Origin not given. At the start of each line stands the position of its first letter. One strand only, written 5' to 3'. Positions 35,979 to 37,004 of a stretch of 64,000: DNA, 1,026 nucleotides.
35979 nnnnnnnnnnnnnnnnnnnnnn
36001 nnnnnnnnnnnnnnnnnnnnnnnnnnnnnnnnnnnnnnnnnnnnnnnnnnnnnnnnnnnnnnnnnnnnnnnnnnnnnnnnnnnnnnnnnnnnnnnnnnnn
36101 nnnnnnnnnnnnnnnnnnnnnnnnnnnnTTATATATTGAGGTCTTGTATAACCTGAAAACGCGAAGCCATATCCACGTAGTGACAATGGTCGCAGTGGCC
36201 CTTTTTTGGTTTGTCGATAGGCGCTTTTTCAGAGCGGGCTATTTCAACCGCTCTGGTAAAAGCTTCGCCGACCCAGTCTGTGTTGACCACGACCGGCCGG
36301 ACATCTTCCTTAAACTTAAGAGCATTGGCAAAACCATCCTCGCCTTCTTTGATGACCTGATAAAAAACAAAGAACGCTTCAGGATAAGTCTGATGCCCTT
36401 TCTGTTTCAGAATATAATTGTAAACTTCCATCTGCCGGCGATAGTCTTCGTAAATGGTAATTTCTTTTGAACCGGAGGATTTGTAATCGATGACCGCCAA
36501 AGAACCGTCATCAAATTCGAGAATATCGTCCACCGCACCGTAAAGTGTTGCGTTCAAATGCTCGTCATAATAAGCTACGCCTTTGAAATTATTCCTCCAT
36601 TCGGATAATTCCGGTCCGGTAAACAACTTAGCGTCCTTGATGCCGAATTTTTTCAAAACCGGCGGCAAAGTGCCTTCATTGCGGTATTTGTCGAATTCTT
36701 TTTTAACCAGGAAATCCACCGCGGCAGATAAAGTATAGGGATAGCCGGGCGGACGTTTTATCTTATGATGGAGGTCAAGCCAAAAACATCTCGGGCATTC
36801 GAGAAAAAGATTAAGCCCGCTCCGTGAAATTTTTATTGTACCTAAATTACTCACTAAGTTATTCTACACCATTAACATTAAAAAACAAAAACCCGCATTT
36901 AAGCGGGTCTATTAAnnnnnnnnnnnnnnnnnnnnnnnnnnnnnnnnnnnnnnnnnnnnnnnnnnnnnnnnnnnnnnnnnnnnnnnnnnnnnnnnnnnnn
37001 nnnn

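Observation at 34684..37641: Operon of two Cas4/RecB-like PD-(D/E)xK nucleases with a ClpP-fold protease, without CRISPR or other cas genes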

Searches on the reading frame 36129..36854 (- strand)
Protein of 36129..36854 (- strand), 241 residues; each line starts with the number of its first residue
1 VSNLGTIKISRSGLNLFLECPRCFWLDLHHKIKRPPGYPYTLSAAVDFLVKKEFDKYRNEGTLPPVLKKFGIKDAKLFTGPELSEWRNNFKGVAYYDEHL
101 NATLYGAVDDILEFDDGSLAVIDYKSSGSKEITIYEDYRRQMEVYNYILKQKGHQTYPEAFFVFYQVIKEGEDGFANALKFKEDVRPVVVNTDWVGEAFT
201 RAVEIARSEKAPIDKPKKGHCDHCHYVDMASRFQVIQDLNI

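Call 3: search_protein_families(library=pfam, proteins=[window:36129-36854:-], max_evalue=0.1)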
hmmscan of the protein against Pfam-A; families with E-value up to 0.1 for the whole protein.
window:36129-36854:- (241 aa): 2 families
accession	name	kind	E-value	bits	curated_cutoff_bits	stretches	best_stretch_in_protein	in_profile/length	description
PF12705.13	PDDEXK_1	-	1.4e-12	48.5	22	1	84-227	101-243/247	PD-(D/E)XK nuclease superfamily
PF01930.23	Cas_Cas4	-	0.0012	19.4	22.7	1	109-228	56-156/160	Domain of unknown function DUF83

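Call 4: search_protein_families(library=ncbifam, proteins=[window:36129-36854:-], max_evalue=0.1)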
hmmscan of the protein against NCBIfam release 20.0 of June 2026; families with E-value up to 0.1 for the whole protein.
window:36129-36854:- (241 aa): 5 families
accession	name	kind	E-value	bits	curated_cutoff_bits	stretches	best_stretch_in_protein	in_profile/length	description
TIGR00372.1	cas4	equivalog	1.3e-07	31.6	65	1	104-227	68-175/180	CRISPR-associated protein Cas4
TIGR02774.1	rexB_recomb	equivalog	0.018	13.4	718.35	1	101-175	876-954/1076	ATP-dependent nuclease subunit B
NF049935.1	cas4g_cas1g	exception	0.034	12.6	560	1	104-225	75-184/546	CRISPR-associated endonuclease Cas4g/Cas1g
TIGR02784.1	addA_alphas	equivalog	0.036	12.4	860.75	1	102-151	1065-1116/1138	double-strand break repair helicase AddA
NF010485.0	PRK13909.1-2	equivalog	0.078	11.1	650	1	110-165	849-899/909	RecB-like helicase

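Call 5: search_protein_families(library=padloc, proteins=[window:36129-36854:-], max_evalue=0.1)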
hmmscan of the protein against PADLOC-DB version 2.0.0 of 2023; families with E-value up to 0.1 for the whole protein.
window:36129-36854:- (241 aa): 11 families
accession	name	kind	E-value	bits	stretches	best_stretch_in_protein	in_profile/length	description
PDLC01250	Cas4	-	2.3e-09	35.8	1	12-228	4-165/168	"CAS-I,CAS-II,CAS-III,CAS-IV,CAS-V,CAS-VI; acquisition_associated"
PDLC00944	Cas4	-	2.5e-09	35.6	1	88-227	48-173/177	Cas4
PDLC02087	Cas4b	-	3.3e-09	35.1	1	101-166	71-135/189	-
PDLC00943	Cas4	-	3.5e-08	31.6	1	104-227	68-175/180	CRISPR-associated protein Cas4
PDLC01447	Cas4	-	4.4e-07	28.5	1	9-228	5-155/161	"CAS-I,CAS-II,CAS-III,CAS-IV,CAS-V,CAS-VI; acquisition_associated"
PDLC01611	Cas4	-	8.8e-07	27.3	1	101-228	47-154/158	"CAS-I,CAS-II,CAS-III,CAS-IV,CAS-V,CAS-VI; acquisition_associated"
PDLC00059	DruK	-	2.6e-06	24.8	1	102-225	124-229/326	PD-(D/E)XK nuclease superfamily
PDLC01747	Cas1g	-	0.00065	16.4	1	101-226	60-172/523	-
PDLC02085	Cas4a2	-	0.002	16.5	1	89-228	45-159/166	-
PDLC00060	DruK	-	0.002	15.5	1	104-226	143-255/347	PD-(D/E)XK nuclease superfamily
PDLC02410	Aga_Cas4-like_Nuc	-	0.0098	13.7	1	100-170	130-193/255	Class II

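Call 6: search_protein_families(library=phrogs, proteins=[window:36129-36854:-], max_evalue=0.1)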
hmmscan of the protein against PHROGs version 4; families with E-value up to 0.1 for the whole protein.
window:36129-36854:- (241 aa): 6 families
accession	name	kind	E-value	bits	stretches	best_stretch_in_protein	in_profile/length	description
phrog_31195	-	unknown function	2e-19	71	1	6-227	3-221/232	-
phrog_1706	-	DNA, RNA and nucleotide metabolism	8e-09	36.4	1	97-227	115-239/293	CRISPR/Cas system associated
phrog_69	-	DNA, RNA and nucleotide metabolism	8.4e-08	32.6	1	110-226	211-319/501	exonuclease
phrog_298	-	DNA, RNA and nucleotide metabolism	2.7e-06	27.9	1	106-154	168-216/293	exonuclease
phrog_1218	-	DNA, RNA and nucleotide metabolism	0.00023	21.5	1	102-158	138-197/364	exonuclease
phrog_1227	-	DNA, RNA and nucleotide metabolism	0.00092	19.5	1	131-239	167-266/268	exonuclease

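Call 34: search_solved_structures(query=window:36129-36854:-, max_evalue=1)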
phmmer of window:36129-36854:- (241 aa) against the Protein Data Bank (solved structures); distinct sequences matched with E-value up to 1: 1.
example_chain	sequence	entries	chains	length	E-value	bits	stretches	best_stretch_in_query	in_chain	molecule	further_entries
9iab_A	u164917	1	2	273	0.59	13.1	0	103-132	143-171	PD-(D/E)XK endonuclease-like domain-containing protein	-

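Call 37: find_homologous_proteins(query=window:36129-36854:-, max_evalue=0.001)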
Query window:36129-36854:- (241 aa): 5989 proteins with E <= 0.001 among 6366 candidates; the best 120 are listed.
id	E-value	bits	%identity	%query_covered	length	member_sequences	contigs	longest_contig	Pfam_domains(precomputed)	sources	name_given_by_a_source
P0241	9.6e-164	561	100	100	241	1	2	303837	PF12705.14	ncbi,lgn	-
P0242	6.8e-128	444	78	98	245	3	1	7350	PF12705.14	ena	-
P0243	2.0e-127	442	78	100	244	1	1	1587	PF12705.14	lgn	-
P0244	4.7e-127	441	76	100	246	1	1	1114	PF12705.14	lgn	-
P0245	7.7e-127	440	78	100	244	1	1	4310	PF12705.14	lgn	-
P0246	1.5e-126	439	77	100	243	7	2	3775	PF12705.14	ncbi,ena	-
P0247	9.5e-126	437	76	99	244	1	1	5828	PF12705.14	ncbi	-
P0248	6.7e-125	434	77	98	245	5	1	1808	PF12705.14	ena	-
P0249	7.8e-125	434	77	98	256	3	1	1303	PF12705.14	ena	-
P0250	1.7e-124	432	76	98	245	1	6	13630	PF12705.14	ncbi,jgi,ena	-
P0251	2.3e-124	432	76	98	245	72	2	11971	PF12705.14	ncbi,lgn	-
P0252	4.8e-124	431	76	98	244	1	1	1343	PF12705.14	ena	-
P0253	6.4e-124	431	75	100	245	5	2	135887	PF12705.14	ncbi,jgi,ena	-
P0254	6.6e-124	431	78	100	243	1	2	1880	PF12705.14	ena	-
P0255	8.5e-124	430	74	100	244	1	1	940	PF12705.14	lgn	-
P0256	9.1e-124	430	75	100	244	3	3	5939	PF12705.14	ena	-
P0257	1.7e-123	429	74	100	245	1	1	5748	PF12705.14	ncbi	-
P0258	2.1e-123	429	76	98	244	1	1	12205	PF12705.14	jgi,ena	-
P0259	2.7e-123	429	75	98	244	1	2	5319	PF12705.14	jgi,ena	-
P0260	3.4e-123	428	74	99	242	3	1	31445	PF12705.14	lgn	-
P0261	5.3e-123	428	76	98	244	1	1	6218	PF12705.14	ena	-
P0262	5.8e-123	427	74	100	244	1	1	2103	PF12705.14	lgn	-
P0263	6.7e-123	427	75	100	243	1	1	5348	PF12705.14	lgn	-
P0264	9.9e-123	427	76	100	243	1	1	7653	PF12705.14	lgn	-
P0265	1.3e-122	426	76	100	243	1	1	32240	PF12705.14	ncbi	-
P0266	1.3e-122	426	74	100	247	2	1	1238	PF12705.14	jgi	-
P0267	1.9e-122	426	75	98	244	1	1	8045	PF12705.14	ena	-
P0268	2.4e-122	425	74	100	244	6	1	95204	PF12705.14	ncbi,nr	ncbi:MAG: PD-(D/E)XK nuclease family protein [bacterium]|nr:PD-(D/E)XK nuclease family protein [bact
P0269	3.4e-122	425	73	100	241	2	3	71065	PF12705.14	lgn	-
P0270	1.2e-121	423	71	100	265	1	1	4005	PF12705.14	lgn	-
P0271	2.2e-121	422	72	100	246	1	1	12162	PF12705.14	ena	-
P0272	2.5e-121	422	75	98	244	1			PF12705.14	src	-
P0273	2.6e-121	422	73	100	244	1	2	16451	PF12705.14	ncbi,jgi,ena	-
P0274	2.8e-121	422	75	100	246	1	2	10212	PF12705.14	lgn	-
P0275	2.0e-120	419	75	100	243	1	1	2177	PF12705.14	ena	-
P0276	2.7e-120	419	74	100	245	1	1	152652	PF12705.14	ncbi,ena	-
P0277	4.9e-120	418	74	98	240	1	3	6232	PF12705.14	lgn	-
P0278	5.3e-120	418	73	98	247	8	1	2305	PF12705.14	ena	-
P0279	8.0e-120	417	73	100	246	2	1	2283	PF12705.14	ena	-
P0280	9.1e-120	417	74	98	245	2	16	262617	PF12705.14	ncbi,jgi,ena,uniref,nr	ncbi:MAG: hypothetical protein A2915_02955 [Candidatus Yanofskybacteria bacterium RIFCSPLOWO2_01_FUL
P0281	1.3e-119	417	71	100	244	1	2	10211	PF12705.14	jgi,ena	-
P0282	4.1e-119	415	72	100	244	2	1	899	PF12705.14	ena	-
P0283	5.9e-119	414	72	98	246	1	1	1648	PF12705.14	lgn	-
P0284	7.6e-119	414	74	98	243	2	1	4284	PF12705.14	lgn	-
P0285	1.0e-118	414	73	98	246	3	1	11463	PF12705.14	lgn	-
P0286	1.1e-118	414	72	100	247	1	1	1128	PF12705.14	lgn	-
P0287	2.0e-118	413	75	98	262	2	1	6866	PF12705.14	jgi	-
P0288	2.1e-118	413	72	100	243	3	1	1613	PF12705.14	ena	-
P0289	2.4e-118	412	73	99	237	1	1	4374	PF12705.14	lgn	-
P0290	4.4e-118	412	74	98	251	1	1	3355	PF12705.14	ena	-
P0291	6.1e-118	411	74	100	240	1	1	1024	PF12705.14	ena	-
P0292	6.2e-118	411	72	100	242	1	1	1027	PF12705.14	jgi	jgi:hypothetical protein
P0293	6.6e-118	411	72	100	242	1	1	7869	PF12705.14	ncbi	-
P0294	7.4e-118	411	72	100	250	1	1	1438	PF12705.14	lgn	-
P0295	9.2e-118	410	72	100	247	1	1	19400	PF12705.14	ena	-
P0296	1.1e-117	410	73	99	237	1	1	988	PF12705.14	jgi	jgi:hypothetical protein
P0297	1.8e-117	409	74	100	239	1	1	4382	PF12705.14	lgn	-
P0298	2.1e-117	409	72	100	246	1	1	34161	PF12705.14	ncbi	-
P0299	2.3e-117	409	73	100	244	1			PF12705.14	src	-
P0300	2.5e-117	409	72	98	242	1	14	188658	PF12705.14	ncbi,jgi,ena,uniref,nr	ncbi:MAG: hypothetical protein A2651_01515 [Candidatus Yanofskybacteria bacterium RIFCSPHIGHO2_01_FU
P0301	6.8e-117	408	72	100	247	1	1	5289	PF12705.14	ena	-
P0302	7.4e-117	408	73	98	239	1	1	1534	PF12705.14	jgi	jgi:hypothetical protein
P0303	8.8e-117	407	74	95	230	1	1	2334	PF12705.14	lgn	-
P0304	9.0e-117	407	73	98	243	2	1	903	PF12705.14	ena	-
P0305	1.3e-116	407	71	99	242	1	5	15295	PF01930.24,PF12705.14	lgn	-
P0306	1.5e-116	407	73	100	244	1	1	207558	PF12705.14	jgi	jgi:hypothetical protein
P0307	2.8e-116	406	73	98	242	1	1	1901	PF12705.14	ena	-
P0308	3.0e-116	406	75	93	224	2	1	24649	PF12705.14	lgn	-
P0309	3.8e-116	405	74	95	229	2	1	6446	PF12705.14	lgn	-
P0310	4.0e-116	405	72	100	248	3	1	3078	PF12705.14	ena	-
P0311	4.1e-116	405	71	98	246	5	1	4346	PF12705.14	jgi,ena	-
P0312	5.1e-116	405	70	100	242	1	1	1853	PF12705.14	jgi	-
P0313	5.8e-116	405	70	100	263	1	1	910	PF12705.14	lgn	-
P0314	8.2e-116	404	72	98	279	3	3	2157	PF12705.14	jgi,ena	-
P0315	9.0e-116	404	72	98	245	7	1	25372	PF12705.14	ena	-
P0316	1.3e-115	403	75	94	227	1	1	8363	PF12705.14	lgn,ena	-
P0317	1.7e-115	403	73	98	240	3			PF12705.14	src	-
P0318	2.0e-115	403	72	98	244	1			PF12705.14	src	-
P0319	2.5e-115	403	73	98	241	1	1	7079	PF12705.14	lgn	-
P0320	3.3e-115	402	71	100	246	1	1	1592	PF12705.14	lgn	-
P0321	1.1e-114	400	69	100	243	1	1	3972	PF12705.14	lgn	-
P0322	1.4e-114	400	71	100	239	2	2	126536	PF12705.14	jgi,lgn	jgi:hypothetical protein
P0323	7.1e-114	398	66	100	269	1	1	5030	PF12705.14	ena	-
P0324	7.5e-114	398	71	100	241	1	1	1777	PF12705.14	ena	-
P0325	9.2e-114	397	74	94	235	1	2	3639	PF12705.14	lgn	-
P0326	1.1e-113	397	71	100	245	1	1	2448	PF12705.14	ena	-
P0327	3.0e-113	396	72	98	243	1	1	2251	PF12705.14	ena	-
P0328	6.1e-113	395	67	98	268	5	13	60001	PF12705.14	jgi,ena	-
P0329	6.3e-113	395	72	93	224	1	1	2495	PF12705.14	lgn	-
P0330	6.8e-113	395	67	100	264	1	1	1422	PF12705.14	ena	-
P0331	8.9e-113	394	70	100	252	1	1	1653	PF12705.14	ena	-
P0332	1.1e-112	394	70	98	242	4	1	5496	PF12705.14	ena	-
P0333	1.2e-112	394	69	100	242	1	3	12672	PF12705.14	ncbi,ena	ncbi:MAG: PD-(D/E)XK nuclease family protein [Patescibacteria group bacterium]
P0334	1.3e-112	394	73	95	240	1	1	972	PF01930.24,PF12705.14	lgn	-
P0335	2.2e-112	393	73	95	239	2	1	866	PF12705.14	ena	-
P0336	2.8e-112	393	71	100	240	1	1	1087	PF12705.14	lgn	-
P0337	4.3e-111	389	68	100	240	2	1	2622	PF12705.14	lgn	-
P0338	6.0e-111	388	71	98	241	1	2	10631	PF12705.14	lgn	-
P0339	7.7e-111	388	71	99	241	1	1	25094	PF12705.14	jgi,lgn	jgi:hypothetical protein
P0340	1.5e-110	387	69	100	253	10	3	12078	PF12705.14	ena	-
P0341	2.6e-110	386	68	100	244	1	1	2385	PF12705.14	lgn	-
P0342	2.8e-110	386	69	100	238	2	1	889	PF12705.14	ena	-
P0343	3.6e-110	386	68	99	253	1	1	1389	PF12705.14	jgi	-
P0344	5.1e-110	385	69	100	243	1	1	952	PF12705.14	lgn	-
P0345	5.7e-109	382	70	97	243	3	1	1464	PF12705.14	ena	-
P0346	1.4e-108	380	67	98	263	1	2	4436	PF12705.14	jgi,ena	-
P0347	1.4e-108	380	68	98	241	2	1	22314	PF12705.14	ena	-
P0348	1.5e-108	380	70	98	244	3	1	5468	PF12705.14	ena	-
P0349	2.7e-108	379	70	95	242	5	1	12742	PF12705.14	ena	-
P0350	6.6e-108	378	71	98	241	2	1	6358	PF12705.14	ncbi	-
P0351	1.1e-107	378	72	93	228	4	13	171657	PF12705.14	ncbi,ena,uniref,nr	ncbi:MAG: hypothetical protein UW79_C0022G0027 [Candidatus Yanofskybacteria bacterium GW2011_GWA2_44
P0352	1.8e-107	377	66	100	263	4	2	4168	PF12705.14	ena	-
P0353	2.1e-107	377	69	99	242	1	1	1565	PF12705.14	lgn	-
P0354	5.8e-107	375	67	100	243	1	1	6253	PF12705.14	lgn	-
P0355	2.1e-106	373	68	98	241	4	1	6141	PF12705.14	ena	-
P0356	4.0e-106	372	68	98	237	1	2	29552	PF12705.14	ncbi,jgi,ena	-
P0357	4.5e-106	372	74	89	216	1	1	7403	PF12705.14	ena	-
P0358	9.4e-106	371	69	98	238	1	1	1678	PF12705.14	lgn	-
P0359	1.1e-105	371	68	99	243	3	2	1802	PF12705.14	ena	-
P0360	3.4e-105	369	68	100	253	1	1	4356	PF12705.14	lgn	-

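Call 58: search_dna_similar(query=window:36129-36854:-, collection=phages, mode=protein, max_rows=15)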
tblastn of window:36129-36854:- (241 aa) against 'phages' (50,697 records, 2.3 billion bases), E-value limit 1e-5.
No match.

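Call 76: predict_structure(alignment_id=A5)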
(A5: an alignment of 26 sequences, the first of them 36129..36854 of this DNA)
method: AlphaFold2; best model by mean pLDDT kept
length: 241 residues; sequences in the alignment: 26
mean_pLDDT: 82.9   pTM: 0.81
mean pLDDT of the five models: 82.9, 82.8, 81.7, 81.0, 79.1
residues with pLDDT >= 90: 123; 70-90: 67; 50-70: 43; < 50: 8
segments of 3 or more residues with pLDDT < 50: 1-3, 238-241
pLDDT, mean of each block of 10 residues (from residue 1): 72 90 84 57 76 93 93 94 88 93 94 96 78 75 96 96 79 59 89 96 92 78 71 55 43
secondary structure, 60 per line:
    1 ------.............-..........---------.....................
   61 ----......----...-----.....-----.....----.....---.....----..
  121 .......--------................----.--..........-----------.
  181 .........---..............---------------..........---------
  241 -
elements in order: E7-10 H11-19 H21-30 H40-60 H65-70 E75-77 H83-87 E93-97 E102-106 E110-114 E119-127 H136-151 E159-168 E180-189 H193-206 H222-231

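Call 78: fold_search(model_id=the predicted structure, library=pdb)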
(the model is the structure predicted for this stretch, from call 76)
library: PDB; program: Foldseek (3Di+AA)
matches with E <= 10: 612; with E <= 0.001: 13
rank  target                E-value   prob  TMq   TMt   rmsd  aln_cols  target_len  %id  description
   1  9np6_A                1.6e-05  1.00  0.51  0.17   9.6       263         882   15  Cryo-EM structure of AdnA(D934A)-AdnB(D1014A) in complex with AMPPNP and blunt end DNA (released 2025-03-19)
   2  8d3l_J                2.3e-05  1.00  0.45  0.48   8.2       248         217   12  Type I-C Cas4-Cas1-Cas2 complex bound to a PAM/PAM prespacer (released 2022-11-02)
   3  6ppr_A                2.9e-05  1.00  0.46  0.16   8.8       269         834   14  Cryo-EM structure of AdnA(D934A)-AdnB(D1014A) in complex with AMPPNP and DNA (released 2019-11-20)
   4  8d3l_I                3.5e-05  1.00  0.46  0.50   7.5       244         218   11  Type I-C Cas4-Cas1-Cas2 complex bound to a PAM/PAM prespacer (released 2022-11-02)
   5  6m9k_B                5.1e-05  1.00  0.40  0.43   6.9       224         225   12  Crystal structure of lambda exonuclease in complex with the Red beta C-terminal domain (released 2019-01-02)
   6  7sjr_A                2.2e-04  1.00  0.51  0.16   8.9       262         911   14  Cryo-EM structure of AdnA-AdnB(W325A) in complex with DNA and AMPPNP (released 2021-12-22)
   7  6ppu_A                2.3e-04  1.00  0.47  0.21  11.9       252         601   16  Cryo-EM structure of AdnAB-AMPPNP-DNA complex (released 2019-11-20)
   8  4ic1_G                2.8e-04  1.00  0.45  0.52   7.9       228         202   12  Crystal structure of SSO0001 (released 2013-01-16)
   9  9iab_A                2.9e-04  1.00  0.43  0.40   9.5       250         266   12  Structure of the Argonaute-associated Cas4 family protein 1 (ACE1) from Chroococcidiopsis thermalis (CtACE1) (released 2025-04-23)
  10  4ic1_B                4.2e-04  1.00  0.37  0.43   7.7       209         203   13  Crystal structure of SSO0001 (released 2013-01-16)
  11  9iab_B                4.5e-04  1.00  0.45  0.41   7.8       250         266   12  Structure of the Argonaute-associated Cas4 family protein 1 (ACE1) from Chroococcidiopsis thermalis (CtACE1) (released 2025-04-23)
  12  9iac_A                4.7e-04  1.00  0.45  0.41   7.6       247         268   11  Structure of the Argonaute-associated Cas4 family protein 1 (ACE1) from Microcystis aeruginosa (MaACE1) (released 2025-04-23)
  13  4ic1_D                6.8e-04  1.00  0.38  0.44   8.7       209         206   14  Crystal structure of SSO0001 (released 2013-01-16)
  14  9iac_B                2.7e-03  0.99  0.44  0.40   7.5       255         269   12  Structure of the Argonaute-associated Cas4 family protein 1 (ACE1) from Microcystis aeruginosa (MaACE1) (released 2025-04-23)
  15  3sz4                  2.9e-03  0.99  0.36  0.43   8.1       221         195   10  Crystal Structure of LHK-Exo in complex with dAMP (released 2012-02-15)
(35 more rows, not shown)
